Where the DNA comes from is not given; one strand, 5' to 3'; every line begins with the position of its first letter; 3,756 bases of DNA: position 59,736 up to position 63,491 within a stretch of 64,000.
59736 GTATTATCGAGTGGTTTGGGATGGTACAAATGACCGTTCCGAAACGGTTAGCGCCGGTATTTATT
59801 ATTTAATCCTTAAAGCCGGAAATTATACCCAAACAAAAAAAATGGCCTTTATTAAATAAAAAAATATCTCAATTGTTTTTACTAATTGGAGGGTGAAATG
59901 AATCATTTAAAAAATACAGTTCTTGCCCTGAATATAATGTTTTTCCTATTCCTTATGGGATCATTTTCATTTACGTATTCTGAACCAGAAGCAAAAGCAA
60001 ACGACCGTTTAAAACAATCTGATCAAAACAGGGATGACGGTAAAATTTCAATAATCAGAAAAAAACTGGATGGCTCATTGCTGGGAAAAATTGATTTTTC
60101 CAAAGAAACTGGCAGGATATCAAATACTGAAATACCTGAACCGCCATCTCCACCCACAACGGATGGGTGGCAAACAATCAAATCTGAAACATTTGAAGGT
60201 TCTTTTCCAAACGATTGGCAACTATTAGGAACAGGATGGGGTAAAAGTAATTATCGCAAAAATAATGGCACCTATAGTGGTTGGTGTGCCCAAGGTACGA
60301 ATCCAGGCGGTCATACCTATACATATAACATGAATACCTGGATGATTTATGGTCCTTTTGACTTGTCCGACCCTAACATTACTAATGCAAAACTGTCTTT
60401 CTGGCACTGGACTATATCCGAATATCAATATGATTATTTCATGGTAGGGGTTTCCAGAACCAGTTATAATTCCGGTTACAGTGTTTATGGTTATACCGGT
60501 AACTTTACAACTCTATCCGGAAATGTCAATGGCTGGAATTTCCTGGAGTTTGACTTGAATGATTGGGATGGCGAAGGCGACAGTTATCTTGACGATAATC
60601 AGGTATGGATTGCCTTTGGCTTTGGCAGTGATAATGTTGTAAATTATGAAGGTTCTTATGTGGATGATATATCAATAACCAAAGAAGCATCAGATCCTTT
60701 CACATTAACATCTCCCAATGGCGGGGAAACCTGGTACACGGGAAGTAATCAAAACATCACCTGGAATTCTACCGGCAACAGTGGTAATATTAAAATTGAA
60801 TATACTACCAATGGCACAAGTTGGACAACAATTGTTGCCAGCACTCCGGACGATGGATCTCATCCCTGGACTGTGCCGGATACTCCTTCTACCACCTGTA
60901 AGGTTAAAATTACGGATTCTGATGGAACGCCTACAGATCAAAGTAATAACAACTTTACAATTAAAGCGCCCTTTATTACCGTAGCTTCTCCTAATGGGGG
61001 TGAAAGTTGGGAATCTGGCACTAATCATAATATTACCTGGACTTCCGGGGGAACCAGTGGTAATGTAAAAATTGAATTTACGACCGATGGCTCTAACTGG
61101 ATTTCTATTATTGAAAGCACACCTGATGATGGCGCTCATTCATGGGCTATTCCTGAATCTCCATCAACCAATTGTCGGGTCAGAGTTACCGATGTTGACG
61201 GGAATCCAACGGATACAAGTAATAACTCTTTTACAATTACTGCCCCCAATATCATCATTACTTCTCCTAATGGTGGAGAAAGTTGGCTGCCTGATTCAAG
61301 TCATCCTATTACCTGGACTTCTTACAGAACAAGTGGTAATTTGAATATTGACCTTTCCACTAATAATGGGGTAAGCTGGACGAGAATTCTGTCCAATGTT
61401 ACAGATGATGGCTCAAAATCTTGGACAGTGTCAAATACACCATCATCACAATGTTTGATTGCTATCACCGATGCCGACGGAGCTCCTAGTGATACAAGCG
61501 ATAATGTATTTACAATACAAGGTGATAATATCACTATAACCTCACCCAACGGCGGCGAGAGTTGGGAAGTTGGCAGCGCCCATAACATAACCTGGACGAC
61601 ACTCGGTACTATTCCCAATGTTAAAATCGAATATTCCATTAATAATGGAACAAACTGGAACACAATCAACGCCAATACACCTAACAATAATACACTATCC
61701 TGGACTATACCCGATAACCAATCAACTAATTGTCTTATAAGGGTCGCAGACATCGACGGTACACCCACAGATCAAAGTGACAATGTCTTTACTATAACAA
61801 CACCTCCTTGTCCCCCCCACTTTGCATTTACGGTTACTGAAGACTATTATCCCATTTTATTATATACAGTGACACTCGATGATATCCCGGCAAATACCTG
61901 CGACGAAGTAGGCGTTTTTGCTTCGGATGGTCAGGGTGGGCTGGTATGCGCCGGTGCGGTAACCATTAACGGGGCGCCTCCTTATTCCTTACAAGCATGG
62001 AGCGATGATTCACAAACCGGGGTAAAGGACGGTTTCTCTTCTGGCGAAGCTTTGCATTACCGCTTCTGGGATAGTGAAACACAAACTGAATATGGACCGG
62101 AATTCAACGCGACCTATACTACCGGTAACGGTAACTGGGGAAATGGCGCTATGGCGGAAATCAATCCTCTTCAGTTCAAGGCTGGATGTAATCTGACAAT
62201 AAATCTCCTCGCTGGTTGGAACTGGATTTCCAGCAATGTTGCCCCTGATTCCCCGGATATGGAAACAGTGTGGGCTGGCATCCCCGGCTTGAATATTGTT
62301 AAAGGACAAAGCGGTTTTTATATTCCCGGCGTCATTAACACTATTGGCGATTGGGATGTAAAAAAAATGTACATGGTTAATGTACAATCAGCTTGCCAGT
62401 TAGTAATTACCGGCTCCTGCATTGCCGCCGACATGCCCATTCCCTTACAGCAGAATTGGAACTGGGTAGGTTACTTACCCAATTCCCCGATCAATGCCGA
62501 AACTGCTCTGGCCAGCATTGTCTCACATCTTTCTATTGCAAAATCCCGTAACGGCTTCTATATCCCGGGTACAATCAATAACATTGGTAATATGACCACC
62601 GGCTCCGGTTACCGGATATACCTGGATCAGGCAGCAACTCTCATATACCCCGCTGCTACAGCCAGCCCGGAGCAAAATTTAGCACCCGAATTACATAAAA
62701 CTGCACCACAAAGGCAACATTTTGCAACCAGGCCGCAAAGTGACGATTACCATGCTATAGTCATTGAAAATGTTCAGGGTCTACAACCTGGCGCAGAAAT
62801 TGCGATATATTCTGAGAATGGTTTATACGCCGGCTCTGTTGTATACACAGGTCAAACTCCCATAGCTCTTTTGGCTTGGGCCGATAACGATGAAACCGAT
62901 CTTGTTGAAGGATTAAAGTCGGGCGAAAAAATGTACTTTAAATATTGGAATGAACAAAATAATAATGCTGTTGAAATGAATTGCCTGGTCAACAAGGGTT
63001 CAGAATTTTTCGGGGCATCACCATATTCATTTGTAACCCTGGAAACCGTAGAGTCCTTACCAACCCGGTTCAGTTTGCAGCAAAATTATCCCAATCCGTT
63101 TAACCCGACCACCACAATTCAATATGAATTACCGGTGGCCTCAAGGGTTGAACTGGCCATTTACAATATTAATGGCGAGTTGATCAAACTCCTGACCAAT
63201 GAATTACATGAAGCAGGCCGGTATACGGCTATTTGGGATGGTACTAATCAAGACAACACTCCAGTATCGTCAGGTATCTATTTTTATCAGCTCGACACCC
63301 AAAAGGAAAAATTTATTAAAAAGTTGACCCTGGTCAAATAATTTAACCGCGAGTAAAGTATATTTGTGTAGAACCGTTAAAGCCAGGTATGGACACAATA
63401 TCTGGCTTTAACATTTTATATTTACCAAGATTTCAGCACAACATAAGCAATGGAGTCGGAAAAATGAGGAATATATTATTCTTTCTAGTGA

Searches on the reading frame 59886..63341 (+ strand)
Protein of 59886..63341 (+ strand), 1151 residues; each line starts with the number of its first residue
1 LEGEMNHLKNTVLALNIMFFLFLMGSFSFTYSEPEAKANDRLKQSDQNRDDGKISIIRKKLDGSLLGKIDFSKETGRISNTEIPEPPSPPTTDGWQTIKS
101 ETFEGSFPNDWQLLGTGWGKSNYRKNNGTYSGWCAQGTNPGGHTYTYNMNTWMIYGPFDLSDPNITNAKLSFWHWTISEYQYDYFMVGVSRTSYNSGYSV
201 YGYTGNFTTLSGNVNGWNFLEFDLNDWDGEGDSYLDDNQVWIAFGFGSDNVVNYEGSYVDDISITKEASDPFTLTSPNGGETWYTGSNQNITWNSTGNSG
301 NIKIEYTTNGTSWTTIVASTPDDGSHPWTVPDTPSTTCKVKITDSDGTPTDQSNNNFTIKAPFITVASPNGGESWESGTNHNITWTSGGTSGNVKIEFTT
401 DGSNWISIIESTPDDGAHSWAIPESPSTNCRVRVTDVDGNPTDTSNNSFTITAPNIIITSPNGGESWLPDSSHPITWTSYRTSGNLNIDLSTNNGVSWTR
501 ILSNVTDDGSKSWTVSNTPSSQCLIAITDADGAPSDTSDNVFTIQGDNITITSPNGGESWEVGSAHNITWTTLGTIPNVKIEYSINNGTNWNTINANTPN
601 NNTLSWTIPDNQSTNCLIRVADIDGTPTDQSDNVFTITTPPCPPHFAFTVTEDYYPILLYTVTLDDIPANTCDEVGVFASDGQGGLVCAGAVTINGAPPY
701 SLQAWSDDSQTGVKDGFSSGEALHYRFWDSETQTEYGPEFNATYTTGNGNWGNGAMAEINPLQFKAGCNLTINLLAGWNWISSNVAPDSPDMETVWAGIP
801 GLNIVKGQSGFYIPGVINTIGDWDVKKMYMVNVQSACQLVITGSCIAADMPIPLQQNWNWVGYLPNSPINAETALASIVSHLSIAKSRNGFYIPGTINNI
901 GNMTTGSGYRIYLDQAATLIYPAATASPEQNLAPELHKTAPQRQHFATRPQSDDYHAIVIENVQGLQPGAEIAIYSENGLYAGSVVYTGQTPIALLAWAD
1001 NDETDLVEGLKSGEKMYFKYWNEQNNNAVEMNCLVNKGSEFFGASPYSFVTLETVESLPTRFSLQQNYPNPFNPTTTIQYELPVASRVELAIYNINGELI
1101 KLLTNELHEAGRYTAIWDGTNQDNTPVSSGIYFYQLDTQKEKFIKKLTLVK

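Call 10: search_protein_families(library=pfam, proteins=[window:59886-63341:+])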
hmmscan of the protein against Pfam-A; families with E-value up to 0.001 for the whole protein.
window:59886-63341:+ (1151 aa): 4 families
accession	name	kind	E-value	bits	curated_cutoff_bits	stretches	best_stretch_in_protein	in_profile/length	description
PF13860.13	FlgD_ig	-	6.7e-10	39.3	27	1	1077-1137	13-74/79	FlgD Ig-like domain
PF18962.6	Por_Secre_tail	-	2.2e-07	31.5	27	1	1068-1147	2-73/75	Secretion system C-terminal sorting domain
PF20773.4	InhA-like_MAM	-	3.2e-05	24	26.9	1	149-267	49-165/191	Immune inhibitor A-like, MAM domain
PF13585.12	CHU_C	-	6.9e-05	23.3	27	1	1084-1141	25-76/86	CHU_C Type IX secretion signal domain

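Call 45: find_homologous_proteins(query=window:59886-63341:+, max_evalue=1e-40)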
Query window:59886-63341:+ (1151 aa): 2162 proteins with E <= 1e-40 among 8000 candidates; the best 120 are listed.
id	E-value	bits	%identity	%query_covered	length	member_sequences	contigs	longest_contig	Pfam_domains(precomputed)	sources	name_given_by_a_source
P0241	0.0e+0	2675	100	100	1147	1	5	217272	PF18962.8,PF13860.13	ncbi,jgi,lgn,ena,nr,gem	ncbi:MAG TPA: FlgD immunoglobulin-like domain containing protein [bacterium]|nr:FlgD immunoglobulin-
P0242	0.0e+0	1424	50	32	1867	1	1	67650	PF08126.17,PF17957.8,PF10342.16,PF13620.13,PF21471.4,PF01364.25,PF03174.20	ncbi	-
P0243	0.0e+0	1354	52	34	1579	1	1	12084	PF10901.14,PF17957.8,PF10342.16,PF25778.2,PF21471.4,PF06739.18,PF03174.20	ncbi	ncbi:SBBP repeat-containing protein, partial [Acidobacteriota bacterium]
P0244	0.0e+0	1323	45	33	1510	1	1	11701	PF10342.16,PF25679.2,PF21471.4,PF02012.27,PF03174.20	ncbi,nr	ncbi:MAG: hypothetical protein HUU54_17030, partial [Ignavibacteriaceae bacterium]|nr:hypothetical p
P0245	0.0e+0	1305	42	33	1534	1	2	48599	PF00112.30,PF10342.16,PF18560.8,PF24316.2,PF21471.4,PF03174.20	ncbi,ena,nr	ncbi:MAG: hypothetical protein KAW12_30335 [Candidatus Aminicenantes bacterium]|nr:hypothetical prot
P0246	0.0e+0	1249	47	33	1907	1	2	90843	PF17957.8,PF10342.16,PF25778.2,PF21471.4,PF06739.18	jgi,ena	jgi:hypothetical protein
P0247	0.0e+0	1240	50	32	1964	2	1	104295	PF10342.16,PF21471.4,PF02012.27,PF03174.20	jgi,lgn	jgi:hypothetical protein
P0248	0.0e+0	1227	44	32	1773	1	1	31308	PF10342.16,PF24893.1,PF21471.4,PF03174.20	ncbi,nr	ncbi:MAG: hypothetical protein HUU54_15950, partial [Ignavibacteriaceae bacterium]|nr:hypothetical p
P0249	0.0e+0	1209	52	34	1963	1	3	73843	PF08126.17,PF17957.8,PF10342.16,PF21471.4,PF03174.20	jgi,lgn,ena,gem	-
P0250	0.0e+0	1206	40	32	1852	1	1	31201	PF01839.30,PF10342.16,PF13860.13,PF21471.4,PF02012.27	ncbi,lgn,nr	ncbi:FG-GAP repeat protein [candidate division KSB1 bacterium]|nr:FG-GAP repeat protein [candidate d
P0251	0.0e+0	1160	42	31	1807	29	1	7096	PF17957.8,PF10342.16,PF21471.4,PF02012.27,PF03174.20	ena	-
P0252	0.0e+0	1156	42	32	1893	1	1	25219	PF17957.8,PF10342.16,PF18962.8,PF24316.2,PF21471.4,PF02012.27,PF03174.20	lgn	-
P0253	0.0e+0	1091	41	32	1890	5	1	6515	PF10342.16,PF18962.8,PF21471.4,PF03174.20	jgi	-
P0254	0.0e+0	1089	45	32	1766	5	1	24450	PF01839.30,PF17957.8,PF22633.4,PF10342.16,PF13860.13,PF21471.4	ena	-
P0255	0.0e+0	1086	51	32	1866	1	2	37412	PF08126.17,PF17957.8,PF10342.16,PF21471.4,PF03174.20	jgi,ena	jgi:hypothetical protein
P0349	6.4e-229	781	47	70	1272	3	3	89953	PF18962.8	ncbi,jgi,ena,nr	ncbi:MAG TPA: T9SS type A sorting domain-containing protein [bacterium]|nr:T9SS type A sorting domai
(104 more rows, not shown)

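Call 47: find_encoding_contigs(protein=P0349, flank=10000, max_places=3)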
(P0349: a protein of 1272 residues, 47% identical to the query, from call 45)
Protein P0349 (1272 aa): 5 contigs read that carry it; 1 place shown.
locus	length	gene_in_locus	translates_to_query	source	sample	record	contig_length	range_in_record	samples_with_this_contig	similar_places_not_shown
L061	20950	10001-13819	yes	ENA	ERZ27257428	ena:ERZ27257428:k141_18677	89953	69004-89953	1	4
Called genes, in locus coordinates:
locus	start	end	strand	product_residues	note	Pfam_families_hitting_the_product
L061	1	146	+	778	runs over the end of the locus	PF08309:LVIVD, PF05048:NosD, PF13229:Beta_helix, PF18962:Por_Secre_tail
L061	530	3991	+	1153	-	PF08309:LVIVD, PF09826:Beta_propel (faint), PF08309:LVIVD, PF05048:NosD, PF13229:Beta_helix, PF17936:Big_6 (weak), PF18962:Por_Secre_tail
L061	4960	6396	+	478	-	PF22073:Cep192_D4, PF22544:HYDIN_VesB_CFA65-like_Ig (weak), PF07610:DUF1573 (weak), PF15780:ASH, PF13585:CHU_C (faint), PF13860:FlgD_ig, PF18962:Por_Secre_tail (weak)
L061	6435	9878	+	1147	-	PF13860:FlgD_ig, PF18962:Por_Secre_tail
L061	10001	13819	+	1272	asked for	PF18962:Por_Secre_tail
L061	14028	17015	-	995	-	PF01839:FG-GAP, PF13517:FG-GAP_3 (weak), PF01839:FG-GAP (weak), PF13517:FG-GAP_3 (weak), PF13517:FG-GAP_3, PF01839:FG-GAP, PF01839:FG-GAP, PF13860:FlgD_ig, +3 more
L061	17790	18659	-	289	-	PF12146:Hydrolase_4, PF00561:Abhydrolase_1, PF12697:Abhydrolase_6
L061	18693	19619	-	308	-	PF00165:HTH_AraC, PF12833:HTH_18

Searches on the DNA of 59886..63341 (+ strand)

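Call 71: search_rna_families(sources=[L061, L062, L057], threshold=gathering)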
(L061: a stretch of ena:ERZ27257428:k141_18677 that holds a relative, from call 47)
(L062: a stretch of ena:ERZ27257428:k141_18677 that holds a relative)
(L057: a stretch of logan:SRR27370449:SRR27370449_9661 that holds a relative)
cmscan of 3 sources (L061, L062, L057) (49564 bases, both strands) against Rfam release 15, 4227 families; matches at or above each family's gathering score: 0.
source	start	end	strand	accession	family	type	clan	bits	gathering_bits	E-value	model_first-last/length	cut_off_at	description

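Call 72: search_rna_families(source=L061, start=17000, end=17800, threshold=evalue, max_evalue=5)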
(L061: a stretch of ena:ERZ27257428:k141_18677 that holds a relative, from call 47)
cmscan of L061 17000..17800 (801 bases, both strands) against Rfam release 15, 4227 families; matches with E-value up to 5: 6.
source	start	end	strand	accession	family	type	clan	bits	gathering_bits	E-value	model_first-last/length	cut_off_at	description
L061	17418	17637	+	RF04128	MIR8562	Gene; miRNA;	-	20.8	211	0.23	1-242/242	no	MIR8562 microRNA precursor family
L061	17509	17552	+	RF03227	mir-2528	Gene; miRNA;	-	17.5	102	1.9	1-118/118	no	mir-2528 microRNA precursor family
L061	17059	17143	+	RF01087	PK-repZ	Cis-reg;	-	16.8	44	0.45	1-150/150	no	Pseudoknot of the regulatory region of the repZ gene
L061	17489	17628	+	RF00021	Spot_42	Gene; sRNA;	-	16.8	80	1.8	1-115/115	no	Spot 42 RNA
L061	17451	17612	+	RF01471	rliB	Gene; sRNA;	-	15.9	40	1.2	1-360/360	no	Listeria sRNA rliB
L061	17464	17527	-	RF01952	SOX2OT_exon2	Gene; lncRNA;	-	14.6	45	1.2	1-69/69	no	SOX2 overlapping transcript exon 2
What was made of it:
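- On Any curated RNA family (Rfam 15): Nothing was found on copy B (call 72).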
